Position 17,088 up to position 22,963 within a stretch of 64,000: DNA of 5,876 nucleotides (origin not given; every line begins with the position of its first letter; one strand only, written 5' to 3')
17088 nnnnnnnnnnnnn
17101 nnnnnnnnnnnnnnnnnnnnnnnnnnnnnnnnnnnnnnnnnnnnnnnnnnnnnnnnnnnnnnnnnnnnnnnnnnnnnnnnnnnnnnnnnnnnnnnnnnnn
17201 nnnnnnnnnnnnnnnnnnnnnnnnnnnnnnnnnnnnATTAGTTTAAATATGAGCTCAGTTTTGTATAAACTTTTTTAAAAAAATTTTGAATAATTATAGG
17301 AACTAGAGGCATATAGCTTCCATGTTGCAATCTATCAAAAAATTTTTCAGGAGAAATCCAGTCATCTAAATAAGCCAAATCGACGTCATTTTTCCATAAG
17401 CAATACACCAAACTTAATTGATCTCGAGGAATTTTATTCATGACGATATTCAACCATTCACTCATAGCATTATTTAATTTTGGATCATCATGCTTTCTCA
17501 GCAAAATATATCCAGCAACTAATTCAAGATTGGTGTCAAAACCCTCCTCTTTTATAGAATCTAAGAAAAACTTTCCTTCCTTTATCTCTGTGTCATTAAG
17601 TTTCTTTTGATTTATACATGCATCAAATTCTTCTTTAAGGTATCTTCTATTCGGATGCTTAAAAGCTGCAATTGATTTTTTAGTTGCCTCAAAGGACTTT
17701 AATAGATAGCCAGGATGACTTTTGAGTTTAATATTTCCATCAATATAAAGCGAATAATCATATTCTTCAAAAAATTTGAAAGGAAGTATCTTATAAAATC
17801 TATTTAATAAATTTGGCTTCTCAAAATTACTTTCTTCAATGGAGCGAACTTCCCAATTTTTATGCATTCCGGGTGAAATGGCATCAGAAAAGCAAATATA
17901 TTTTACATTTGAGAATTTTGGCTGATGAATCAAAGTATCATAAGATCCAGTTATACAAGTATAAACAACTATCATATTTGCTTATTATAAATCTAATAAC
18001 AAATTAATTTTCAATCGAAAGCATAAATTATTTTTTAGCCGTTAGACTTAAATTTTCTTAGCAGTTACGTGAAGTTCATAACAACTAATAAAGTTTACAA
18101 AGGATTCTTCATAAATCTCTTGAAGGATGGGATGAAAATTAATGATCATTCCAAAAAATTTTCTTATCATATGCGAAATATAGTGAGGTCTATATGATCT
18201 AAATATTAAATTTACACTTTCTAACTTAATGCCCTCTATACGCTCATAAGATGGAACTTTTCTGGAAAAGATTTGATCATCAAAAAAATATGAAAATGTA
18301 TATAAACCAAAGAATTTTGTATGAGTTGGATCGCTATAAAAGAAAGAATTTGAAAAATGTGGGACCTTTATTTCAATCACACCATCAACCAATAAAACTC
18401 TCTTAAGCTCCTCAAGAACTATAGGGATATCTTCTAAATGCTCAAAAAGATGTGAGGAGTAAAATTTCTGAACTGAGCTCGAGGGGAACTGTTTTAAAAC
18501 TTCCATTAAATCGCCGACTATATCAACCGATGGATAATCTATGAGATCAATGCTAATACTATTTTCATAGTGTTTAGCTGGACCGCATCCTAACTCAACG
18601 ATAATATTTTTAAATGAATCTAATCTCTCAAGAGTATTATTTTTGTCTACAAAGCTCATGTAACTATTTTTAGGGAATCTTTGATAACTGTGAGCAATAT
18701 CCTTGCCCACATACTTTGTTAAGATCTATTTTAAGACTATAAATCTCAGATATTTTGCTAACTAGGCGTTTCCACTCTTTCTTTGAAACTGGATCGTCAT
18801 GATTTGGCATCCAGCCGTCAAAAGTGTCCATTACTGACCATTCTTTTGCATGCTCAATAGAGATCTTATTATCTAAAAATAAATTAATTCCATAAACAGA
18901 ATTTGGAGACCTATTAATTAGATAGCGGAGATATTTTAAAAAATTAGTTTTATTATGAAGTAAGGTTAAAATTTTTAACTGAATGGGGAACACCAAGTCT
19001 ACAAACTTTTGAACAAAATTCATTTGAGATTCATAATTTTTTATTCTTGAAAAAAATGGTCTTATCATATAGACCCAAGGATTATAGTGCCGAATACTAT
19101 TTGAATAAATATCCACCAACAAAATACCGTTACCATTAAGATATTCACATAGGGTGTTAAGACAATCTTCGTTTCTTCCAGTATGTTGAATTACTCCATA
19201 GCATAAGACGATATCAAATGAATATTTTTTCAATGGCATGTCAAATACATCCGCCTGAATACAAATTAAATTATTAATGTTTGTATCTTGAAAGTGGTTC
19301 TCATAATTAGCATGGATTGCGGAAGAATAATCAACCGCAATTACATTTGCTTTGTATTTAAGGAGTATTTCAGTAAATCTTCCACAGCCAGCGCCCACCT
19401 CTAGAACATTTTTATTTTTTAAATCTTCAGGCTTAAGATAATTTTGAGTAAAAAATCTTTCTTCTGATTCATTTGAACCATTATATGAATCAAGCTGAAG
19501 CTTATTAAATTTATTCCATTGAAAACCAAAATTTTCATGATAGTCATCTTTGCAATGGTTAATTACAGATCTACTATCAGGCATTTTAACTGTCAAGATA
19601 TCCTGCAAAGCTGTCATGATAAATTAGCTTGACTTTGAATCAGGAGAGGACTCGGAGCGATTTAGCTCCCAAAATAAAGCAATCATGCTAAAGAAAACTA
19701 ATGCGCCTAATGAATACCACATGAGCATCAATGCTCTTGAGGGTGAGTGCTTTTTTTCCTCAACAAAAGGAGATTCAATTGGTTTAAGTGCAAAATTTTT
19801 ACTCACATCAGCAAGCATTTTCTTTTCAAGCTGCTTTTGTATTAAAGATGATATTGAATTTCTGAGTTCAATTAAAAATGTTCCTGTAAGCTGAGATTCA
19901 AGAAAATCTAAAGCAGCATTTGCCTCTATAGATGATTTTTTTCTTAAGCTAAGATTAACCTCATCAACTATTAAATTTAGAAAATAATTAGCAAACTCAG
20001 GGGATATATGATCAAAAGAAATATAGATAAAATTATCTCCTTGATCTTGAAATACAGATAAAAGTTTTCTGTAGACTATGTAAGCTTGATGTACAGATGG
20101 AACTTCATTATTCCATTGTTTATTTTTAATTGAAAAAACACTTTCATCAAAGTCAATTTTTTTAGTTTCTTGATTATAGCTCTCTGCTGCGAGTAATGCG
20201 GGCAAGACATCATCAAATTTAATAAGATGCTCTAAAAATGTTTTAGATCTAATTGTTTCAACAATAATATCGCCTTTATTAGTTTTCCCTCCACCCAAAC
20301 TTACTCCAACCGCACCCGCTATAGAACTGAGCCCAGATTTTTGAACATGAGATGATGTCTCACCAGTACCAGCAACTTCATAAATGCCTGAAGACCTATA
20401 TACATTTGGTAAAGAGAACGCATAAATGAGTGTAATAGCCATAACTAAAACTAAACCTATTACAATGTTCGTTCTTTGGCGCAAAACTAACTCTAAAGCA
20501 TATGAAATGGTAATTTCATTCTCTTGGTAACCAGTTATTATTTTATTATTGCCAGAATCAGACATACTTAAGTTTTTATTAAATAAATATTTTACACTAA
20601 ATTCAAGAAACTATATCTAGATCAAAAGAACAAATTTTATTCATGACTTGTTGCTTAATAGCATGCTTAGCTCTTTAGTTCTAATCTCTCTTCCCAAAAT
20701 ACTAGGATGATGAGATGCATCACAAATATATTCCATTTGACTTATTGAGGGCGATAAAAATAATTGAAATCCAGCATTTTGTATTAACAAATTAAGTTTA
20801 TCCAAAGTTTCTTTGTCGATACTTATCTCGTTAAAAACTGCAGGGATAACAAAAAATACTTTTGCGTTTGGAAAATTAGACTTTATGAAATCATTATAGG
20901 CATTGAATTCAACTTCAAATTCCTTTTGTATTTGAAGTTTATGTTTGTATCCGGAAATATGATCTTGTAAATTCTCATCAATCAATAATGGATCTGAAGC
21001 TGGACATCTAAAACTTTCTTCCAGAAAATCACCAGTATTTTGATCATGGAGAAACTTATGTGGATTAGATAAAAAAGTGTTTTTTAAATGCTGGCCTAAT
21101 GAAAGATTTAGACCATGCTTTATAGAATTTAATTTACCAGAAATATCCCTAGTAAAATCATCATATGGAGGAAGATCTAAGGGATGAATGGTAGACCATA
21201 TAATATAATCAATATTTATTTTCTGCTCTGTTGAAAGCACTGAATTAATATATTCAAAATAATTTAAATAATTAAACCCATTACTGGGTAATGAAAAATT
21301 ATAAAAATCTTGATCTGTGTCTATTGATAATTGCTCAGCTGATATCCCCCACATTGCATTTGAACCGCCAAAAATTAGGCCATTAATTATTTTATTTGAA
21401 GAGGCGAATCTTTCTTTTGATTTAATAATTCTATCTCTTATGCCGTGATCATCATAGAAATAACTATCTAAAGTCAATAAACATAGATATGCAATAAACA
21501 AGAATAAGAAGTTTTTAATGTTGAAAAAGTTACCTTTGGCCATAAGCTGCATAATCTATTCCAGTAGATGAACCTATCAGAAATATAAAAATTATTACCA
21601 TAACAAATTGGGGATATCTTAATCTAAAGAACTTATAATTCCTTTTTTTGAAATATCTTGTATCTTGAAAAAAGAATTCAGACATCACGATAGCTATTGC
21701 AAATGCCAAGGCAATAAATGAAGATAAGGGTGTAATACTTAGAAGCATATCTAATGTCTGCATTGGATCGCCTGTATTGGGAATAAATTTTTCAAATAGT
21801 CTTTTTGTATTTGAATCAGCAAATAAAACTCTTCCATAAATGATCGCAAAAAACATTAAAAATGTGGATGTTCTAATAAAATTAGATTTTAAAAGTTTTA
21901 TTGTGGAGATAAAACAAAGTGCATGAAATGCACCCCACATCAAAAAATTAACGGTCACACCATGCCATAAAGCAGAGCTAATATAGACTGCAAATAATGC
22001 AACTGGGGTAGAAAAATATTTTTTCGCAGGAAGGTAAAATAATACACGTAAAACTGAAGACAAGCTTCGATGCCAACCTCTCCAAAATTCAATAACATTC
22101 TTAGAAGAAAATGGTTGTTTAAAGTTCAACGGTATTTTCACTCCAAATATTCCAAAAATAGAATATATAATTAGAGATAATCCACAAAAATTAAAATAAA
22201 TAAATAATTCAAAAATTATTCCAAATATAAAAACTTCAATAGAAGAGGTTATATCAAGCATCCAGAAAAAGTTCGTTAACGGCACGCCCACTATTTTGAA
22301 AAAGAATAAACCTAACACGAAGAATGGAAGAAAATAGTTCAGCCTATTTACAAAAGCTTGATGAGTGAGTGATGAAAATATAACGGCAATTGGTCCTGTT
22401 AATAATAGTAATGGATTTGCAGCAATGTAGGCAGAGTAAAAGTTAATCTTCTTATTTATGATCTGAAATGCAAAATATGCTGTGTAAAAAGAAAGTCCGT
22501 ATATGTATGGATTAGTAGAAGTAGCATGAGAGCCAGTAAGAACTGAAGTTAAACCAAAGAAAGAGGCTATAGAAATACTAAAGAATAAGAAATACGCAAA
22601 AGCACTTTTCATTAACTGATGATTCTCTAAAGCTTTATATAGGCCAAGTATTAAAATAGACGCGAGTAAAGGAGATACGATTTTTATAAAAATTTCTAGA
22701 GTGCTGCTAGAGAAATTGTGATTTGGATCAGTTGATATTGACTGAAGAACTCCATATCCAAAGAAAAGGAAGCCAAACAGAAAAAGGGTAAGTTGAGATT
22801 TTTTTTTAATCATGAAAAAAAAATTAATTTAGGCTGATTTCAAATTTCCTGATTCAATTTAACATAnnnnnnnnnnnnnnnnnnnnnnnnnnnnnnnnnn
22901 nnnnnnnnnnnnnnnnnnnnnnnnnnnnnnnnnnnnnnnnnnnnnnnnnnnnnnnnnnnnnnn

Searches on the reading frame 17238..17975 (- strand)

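Call 14: search_protein_families(library=pfam, proteins=[window:17238-17975:-], max_evalue=0.001)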
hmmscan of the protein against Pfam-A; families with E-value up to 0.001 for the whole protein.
window:17238-17975:- (245 aa): 1 family
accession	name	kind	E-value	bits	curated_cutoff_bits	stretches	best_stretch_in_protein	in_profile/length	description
PF04765.19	TOD1_MUCI70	-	1.9e-13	50.8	21.4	1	40-196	128-289/314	TOD1/MUCI70, glycosyltransferase-like domain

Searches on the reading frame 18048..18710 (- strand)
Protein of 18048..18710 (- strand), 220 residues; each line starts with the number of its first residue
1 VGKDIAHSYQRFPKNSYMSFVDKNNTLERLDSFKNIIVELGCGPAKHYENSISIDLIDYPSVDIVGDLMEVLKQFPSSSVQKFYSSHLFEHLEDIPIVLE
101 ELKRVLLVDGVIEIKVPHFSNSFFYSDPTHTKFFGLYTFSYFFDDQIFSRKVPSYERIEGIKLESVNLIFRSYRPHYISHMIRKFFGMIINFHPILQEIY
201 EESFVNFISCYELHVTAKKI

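Call 14: search_protein_families(library=pfam, proteins=[window:18048-18710:-], max_evalue=0.001)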
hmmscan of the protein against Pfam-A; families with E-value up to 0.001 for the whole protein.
window:18048-18710:- (220 aa): 1 family
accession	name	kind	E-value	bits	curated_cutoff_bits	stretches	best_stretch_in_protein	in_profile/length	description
PF08241.18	Methyltransf_11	-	7.9e-05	23.7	21.2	1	64-112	47-93/95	Methyltransferase domain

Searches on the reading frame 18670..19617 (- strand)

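Call 14: search_protein_families(library=pfam, proteins=[window:18670-19617:-], max_evalue=0.001)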
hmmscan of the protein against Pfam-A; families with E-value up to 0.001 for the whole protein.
window:18670-19617:- (315 aa): 10 families
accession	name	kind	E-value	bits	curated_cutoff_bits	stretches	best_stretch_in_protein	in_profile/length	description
PF13847.12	Methyltransf_31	-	4e-15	56.2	27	1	67-172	3-113/145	Methyltransferase domain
PF08241.18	Methyltransf_11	-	5.3e-15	56.3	21.2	1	72-167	1-94/95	Methyltransferase domain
PF13649.12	Methyltransf_25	-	7.2e-14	52.7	27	1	71-164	1-97/97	Methyltransferase domain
PF08242.18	Methyltransf_12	-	3e-12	47.6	30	1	72-166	1-98/98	Methyltransferase domain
PF13489.12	Methyltransf_23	-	1.5e-09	38.3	27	1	61-188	16-138/164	Methyltransferase domain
PF01728.25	FtsJ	-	5.4e-06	26.9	24.1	1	67-154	21-113/181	FtsJ-like methyltransferase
PF00398.26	RrnaAD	-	9e-06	25.4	24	1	62-131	29-92/263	Ribosomal RNA adenine dimethylase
PF08003.17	Methyltransf_9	-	2.6e-05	23.8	23.8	1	64-169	112-218/315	Protein of unknown function (DUF1698)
PF05891.18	Methyltransf_PK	-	0.00055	20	27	1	62-168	50-159/218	AdoMet dependent proline di-methyltransferase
PF01135.25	PCMT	-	0.00082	19.6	20.3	0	67-169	73-172/210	Protein-L-isoaspartate(D-aspartate) O-methyltransferase (PCMT)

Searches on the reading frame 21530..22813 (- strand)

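Call 15: search_protein_families(library=pfam, proteins=[window:21530-22813:-], max_evalue=0.001)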
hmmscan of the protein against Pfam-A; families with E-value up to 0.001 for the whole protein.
window:21530-22813:- (427 aa): 1 family
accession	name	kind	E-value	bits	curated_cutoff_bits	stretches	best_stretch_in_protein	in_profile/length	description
PF03062.24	MBOAT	-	1.1e-06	28.6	27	1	98-316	72-309/337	MBOAT, membrane-bound O-acyltransferase family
